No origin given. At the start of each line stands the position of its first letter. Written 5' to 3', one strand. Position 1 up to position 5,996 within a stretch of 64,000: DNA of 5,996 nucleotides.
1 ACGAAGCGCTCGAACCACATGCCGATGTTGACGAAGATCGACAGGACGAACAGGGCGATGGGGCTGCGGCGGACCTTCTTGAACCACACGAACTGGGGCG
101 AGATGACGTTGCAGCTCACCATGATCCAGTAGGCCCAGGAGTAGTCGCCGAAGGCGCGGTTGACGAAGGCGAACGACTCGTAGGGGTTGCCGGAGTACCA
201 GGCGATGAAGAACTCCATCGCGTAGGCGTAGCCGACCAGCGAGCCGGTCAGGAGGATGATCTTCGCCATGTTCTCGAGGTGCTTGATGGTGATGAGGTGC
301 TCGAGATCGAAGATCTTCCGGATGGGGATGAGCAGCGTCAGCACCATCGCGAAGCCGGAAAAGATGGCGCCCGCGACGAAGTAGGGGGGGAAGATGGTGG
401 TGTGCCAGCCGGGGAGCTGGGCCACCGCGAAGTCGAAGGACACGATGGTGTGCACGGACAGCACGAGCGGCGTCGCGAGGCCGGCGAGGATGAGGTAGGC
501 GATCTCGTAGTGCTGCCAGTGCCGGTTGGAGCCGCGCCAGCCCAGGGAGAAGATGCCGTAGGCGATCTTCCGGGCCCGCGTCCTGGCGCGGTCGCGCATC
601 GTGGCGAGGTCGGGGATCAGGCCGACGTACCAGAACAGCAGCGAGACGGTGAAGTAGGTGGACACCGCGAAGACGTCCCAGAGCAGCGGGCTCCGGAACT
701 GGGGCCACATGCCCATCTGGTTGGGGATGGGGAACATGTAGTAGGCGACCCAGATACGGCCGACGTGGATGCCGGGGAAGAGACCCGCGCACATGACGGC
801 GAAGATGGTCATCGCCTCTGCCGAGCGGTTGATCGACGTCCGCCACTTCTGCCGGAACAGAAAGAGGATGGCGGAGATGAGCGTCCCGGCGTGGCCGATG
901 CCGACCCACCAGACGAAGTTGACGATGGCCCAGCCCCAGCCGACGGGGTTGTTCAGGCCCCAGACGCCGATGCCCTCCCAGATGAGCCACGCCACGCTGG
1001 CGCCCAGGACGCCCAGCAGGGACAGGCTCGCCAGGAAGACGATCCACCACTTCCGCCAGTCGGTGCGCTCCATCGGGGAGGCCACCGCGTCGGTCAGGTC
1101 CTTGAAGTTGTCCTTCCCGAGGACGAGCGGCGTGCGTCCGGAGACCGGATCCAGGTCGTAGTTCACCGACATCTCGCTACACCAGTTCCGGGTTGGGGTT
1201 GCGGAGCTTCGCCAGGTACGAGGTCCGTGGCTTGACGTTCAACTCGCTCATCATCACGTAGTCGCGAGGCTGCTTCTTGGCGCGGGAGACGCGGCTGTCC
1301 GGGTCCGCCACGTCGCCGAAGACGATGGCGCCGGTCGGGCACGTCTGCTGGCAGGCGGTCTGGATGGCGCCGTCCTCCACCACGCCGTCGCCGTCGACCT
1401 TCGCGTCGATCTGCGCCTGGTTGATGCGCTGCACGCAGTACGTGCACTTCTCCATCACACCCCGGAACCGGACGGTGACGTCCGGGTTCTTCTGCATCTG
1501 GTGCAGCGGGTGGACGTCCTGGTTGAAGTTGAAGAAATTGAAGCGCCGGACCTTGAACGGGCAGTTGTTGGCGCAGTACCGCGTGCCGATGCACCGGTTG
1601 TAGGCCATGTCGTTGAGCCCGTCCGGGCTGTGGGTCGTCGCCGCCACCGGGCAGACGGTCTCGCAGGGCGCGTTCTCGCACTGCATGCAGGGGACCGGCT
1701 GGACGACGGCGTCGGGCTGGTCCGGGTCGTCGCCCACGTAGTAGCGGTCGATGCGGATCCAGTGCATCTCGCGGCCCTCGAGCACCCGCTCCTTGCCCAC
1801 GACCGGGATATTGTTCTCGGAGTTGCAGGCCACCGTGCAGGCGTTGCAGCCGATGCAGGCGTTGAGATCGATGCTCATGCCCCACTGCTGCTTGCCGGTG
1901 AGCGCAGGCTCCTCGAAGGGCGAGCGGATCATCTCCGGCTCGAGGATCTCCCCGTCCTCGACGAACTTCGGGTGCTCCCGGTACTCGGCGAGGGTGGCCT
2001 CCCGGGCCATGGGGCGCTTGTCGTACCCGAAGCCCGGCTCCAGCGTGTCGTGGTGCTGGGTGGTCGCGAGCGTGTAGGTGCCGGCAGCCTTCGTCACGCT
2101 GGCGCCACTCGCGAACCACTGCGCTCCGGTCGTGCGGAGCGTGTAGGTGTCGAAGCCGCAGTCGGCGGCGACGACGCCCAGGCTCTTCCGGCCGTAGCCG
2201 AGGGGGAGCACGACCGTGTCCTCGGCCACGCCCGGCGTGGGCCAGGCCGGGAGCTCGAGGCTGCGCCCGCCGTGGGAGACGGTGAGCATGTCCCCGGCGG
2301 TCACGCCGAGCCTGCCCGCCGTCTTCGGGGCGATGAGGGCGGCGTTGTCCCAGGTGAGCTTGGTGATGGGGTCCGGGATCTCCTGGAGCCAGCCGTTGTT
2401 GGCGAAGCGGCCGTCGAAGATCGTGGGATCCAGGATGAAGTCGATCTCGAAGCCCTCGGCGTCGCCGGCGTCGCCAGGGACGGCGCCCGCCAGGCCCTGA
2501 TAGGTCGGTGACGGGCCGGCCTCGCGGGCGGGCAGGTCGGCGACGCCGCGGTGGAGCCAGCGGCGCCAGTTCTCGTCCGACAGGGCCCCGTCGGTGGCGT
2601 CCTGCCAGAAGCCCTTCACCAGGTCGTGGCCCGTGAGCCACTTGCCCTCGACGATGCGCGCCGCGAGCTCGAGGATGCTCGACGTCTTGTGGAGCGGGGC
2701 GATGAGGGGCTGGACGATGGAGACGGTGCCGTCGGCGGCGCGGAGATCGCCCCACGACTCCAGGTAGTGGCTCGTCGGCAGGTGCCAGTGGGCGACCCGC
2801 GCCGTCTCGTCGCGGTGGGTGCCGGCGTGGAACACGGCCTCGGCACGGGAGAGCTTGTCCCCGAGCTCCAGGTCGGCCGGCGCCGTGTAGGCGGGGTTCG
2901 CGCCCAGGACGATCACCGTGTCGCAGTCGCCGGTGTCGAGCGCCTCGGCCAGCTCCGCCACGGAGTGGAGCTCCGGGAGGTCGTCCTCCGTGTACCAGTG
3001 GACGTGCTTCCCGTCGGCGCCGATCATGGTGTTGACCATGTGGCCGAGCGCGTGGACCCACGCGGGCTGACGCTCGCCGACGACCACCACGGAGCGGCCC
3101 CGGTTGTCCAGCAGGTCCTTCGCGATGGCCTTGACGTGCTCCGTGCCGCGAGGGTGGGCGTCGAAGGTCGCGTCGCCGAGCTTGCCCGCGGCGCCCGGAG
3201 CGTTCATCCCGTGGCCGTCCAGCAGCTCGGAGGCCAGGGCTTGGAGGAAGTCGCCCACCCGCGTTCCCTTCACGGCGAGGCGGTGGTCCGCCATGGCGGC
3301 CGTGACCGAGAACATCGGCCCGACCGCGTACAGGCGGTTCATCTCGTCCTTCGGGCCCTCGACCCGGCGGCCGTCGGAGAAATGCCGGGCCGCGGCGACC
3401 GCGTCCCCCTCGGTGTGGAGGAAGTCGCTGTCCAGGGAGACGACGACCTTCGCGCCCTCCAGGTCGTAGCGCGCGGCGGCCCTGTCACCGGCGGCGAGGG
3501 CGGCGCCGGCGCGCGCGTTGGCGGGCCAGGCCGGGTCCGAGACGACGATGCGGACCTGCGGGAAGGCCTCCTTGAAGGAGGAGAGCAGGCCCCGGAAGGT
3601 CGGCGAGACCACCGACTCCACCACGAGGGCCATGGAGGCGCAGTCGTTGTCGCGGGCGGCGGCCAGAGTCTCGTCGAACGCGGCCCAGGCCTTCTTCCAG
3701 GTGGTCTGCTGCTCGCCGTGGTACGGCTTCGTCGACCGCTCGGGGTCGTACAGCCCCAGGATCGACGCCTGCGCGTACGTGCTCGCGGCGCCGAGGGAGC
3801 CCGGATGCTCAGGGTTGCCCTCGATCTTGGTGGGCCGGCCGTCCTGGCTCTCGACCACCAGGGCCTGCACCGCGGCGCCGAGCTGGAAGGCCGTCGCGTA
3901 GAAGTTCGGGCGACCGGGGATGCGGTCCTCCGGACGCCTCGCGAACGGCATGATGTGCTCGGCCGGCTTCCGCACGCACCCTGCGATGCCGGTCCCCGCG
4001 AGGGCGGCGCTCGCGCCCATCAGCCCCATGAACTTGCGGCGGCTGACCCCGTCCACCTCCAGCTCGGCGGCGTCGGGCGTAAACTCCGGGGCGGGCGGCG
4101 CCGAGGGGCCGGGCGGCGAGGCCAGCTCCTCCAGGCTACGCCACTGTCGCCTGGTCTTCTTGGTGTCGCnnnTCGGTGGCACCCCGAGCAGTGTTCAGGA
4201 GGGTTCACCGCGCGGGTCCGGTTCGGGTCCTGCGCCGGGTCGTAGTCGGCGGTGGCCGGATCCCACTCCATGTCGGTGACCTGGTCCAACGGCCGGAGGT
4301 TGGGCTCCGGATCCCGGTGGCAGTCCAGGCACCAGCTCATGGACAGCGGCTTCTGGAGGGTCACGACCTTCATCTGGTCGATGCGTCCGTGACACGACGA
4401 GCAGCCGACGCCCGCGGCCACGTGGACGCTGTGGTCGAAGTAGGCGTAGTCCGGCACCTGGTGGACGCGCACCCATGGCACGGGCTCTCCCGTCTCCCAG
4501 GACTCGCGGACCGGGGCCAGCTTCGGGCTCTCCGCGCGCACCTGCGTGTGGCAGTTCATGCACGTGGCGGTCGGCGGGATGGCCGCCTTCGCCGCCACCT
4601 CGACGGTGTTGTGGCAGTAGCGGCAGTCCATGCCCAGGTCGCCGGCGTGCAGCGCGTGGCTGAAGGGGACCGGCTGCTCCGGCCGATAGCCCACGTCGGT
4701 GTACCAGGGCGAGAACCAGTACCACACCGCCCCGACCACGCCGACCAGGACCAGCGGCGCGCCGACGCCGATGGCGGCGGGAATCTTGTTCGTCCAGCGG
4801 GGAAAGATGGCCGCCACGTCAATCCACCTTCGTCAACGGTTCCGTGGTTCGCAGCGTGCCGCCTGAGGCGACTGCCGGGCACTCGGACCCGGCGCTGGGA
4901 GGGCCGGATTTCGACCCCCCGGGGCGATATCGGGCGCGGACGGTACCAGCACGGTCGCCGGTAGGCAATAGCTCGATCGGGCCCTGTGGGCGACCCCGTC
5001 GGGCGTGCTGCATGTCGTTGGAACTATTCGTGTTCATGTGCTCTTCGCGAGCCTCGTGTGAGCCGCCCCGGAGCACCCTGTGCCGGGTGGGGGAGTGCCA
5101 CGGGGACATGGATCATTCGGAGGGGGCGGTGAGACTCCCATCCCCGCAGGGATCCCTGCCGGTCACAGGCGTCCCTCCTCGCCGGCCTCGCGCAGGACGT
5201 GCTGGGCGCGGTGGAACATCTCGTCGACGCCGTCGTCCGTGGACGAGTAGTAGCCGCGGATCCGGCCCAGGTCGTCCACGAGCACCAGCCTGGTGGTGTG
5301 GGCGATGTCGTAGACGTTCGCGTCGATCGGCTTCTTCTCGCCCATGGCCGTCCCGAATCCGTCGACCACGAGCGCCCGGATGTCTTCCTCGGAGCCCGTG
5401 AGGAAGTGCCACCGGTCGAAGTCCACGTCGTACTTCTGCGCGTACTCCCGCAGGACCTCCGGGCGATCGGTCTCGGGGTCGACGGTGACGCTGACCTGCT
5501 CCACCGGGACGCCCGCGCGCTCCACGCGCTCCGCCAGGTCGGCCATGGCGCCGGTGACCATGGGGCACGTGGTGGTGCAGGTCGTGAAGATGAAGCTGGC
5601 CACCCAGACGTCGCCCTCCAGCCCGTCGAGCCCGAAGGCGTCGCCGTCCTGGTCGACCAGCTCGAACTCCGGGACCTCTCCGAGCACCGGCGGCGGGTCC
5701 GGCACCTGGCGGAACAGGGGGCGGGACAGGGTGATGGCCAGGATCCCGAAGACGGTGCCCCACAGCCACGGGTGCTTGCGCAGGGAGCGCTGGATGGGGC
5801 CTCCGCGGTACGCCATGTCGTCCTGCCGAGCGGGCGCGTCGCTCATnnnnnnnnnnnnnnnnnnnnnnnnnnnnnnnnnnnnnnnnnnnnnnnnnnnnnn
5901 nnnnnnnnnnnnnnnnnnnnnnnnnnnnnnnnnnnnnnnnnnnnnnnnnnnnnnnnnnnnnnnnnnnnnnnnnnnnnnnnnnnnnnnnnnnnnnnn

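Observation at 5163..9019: Heme-copper oxidase biogenesis module: Cys-rich membrane protein, CtaB, ABC-2 ATPase, ABC-2 permease and SCO1, all translationally coupled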

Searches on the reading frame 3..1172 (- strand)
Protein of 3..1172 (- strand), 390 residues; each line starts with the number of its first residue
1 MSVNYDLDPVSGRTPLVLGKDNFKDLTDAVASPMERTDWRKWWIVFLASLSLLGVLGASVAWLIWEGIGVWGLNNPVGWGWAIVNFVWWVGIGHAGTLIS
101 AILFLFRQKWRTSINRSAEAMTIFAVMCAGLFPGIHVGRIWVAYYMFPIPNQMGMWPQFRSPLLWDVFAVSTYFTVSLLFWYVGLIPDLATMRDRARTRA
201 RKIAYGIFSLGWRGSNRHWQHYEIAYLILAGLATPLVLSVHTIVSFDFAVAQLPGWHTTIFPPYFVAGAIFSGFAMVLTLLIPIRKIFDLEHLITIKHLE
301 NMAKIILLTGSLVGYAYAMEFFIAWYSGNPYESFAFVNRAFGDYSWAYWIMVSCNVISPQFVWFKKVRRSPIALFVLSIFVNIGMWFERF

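Call 60: search_protein_families(library=pfam, proteins=[window:3-1172:-], max_evalue=0.0001)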
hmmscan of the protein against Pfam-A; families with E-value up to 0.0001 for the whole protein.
window:3-1172:- (390 aa): 1 family
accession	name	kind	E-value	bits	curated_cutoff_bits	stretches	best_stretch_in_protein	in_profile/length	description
PF03916.19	NrfD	-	3.2e-22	80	25.8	1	72-390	4-302/313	Polysulphide reductase, NrfD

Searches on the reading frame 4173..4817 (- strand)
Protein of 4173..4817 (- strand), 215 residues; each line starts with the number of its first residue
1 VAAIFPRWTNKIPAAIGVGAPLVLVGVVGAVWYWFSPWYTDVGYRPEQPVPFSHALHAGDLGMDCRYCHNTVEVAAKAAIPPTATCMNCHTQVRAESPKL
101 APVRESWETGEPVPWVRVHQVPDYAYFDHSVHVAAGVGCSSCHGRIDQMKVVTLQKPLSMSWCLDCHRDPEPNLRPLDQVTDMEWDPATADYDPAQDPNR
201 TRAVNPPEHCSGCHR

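Call 7: search_protein_families(library=pfam, proteins=[window:4173-4817:-], max_evalue=0.01)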
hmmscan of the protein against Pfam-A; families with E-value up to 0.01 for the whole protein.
window:4173-4817:- (215 aa): 6 families
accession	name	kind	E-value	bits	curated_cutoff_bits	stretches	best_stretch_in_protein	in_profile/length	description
PF14522.11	Cytochrome_C7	-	2.3e-16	59.8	24.8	2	126-215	2-67/67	Cytochrome c7 and related cytochrome c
PF14537.11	Cytochrom_c3_2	-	2.7e-10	41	25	2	131-215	1-65/79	Cytochrome c3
PF02085.21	Cytochrom_CIII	-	3.3e-08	34.2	22.9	1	47-94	18-57/101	Class III cytochrome C family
PF22113.1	Mtrc-MtrF_II-IV_dom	-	2.8e-07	30.7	30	1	64-214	8-127/176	Outer membrane cytochrome MtrC/MtrF-like, domains II/IV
PF09699.15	Paired_CXXCH_1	-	2.4e-05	24.3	20.6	0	133-169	4-38/41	Doubled CXXCH motif (Paired_CXXCH_1)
PF02335.20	Cytochrom_C552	-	2.6e-05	23.8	24.1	1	120-175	228-290/438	Cytochrome c552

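Call 8: search_protein_families(library=ncbifam, proteins=[window:4173-4817:-], max_evalue=0.01)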
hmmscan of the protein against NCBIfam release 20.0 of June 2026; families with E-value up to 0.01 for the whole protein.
window:4173-4817:- (215 aa): 11 families
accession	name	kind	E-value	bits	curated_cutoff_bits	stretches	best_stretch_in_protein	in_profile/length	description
NF041781.1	mnquin_red_QrcA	equivalog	3.5e-21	75.6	180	1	45-152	26-133/174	menaquinone reductase multiheme cytochrome c subunit QrcA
NF041028.1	decahem_GSU2203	exception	8.7e-09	35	325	1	117-170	106-158/317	GSU2203 family decaheme c-type cytochrome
TIGR03508.1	decahem_SO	subfamily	4.4e-07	29.6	192.2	1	118-173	76-130/258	DmsE family decaheme c-type cytochrome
TIGR03507.1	decahem_SO1788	subfamily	5.1e-05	21.9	209.3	1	64-214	491-624/672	OmcA/MtrC family decaheme c-type cytochrome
NF045713.1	CxxCH_16_HmcA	equivalog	5.3e-05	22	400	1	64-214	113-252/541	sulfate respiration complex hexadecaheme cytochrome HmcA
NF043011.1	CytC7_Geobact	equivalog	0.00025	21.5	120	0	126-169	34-76/89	cytochrome c7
NF008659.0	PRK11659.1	equivalog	0.00029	20.6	184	1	126-173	126-173/188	cytochrome c nitrite reductase pentaheme subunit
NF040968.1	FeS_ExtO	equivalog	0.00039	19.3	200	0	133-169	35-71/416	selenite/tellurite reduction operon b-type cytochrome iron-sulfur cluster-binding subunit ExtO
NF040967.1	cytc_ExtN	equivalog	0.00041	19.3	200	0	133-169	35-71/415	selenite/tellurite reduction operon c-type cytochrome ExtN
TIGR03153.1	cytochr_NrfH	equivalog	0.008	16.2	134.2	0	138-169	104-135/138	cytochrome c nitrite reductase small subunit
TIGR03146.1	cyt_nit_nrfB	equivalog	0.0087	16.4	166.6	1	126-169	100-143/145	cytochrome c nitrite reductase pentaheme subunit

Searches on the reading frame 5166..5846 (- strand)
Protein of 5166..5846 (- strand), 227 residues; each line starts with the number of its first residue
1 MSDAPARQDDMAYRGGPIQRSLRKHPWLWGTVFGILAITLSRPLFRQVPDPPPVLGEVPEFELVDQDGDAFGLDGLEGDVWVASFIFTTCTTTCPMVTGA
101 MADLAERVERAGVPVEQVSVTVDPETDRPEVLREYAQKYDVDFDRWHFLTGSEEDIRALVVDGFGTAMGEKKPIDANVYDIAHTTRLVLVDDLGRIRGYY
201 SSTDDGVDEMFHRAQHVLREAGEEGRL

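Call 7: search_protein_families(library=pfam, proteins=[window:5166-5846:-], max_evalue=0.01)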
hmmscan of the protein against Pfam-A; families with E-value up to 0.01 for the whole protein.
window:5166-5846:- (227 aa): 3 families
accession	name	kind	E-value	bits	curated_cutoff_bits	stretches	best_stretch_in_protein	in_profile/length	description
PF02630.20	SCO1-SenC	-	3.8e-30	105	22.8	1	59-195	2-133/134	SCO1/SenC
PF00578.27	AhpC-TSA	-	1.4e-06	28.7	26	1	57-143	4-84/124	AhpC/TSA family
PF08534.16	Redoxin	-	0.0015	18.7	26.6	1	57-205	5-137/148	Redoxin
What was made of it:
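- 5163..5846 (-): SCO1/SenC copper chaperone or thiol-disulfide protein (227 aa), with a TM anchor, C90xxxC94 and His183. Its ATG overlaps the permease stop (ATGA). PF02630, 105 bits (call 7).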

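Call 8: search_protein_families(library=ncbifam, proteins=[window:5166-5846:-], max_evalue=0.01)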
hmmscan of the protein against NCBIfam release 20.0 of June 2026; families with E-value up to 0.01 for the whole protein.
window:5166-5846:- (227 aa): 1 family
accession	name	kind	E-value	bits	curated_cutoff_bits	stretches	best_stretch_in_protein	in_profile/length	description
NF006960.0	PRK09437.1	equivalog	0.00016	21.6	140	1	58-197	10-133/156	thioredoxin-dependent thiol peroxidase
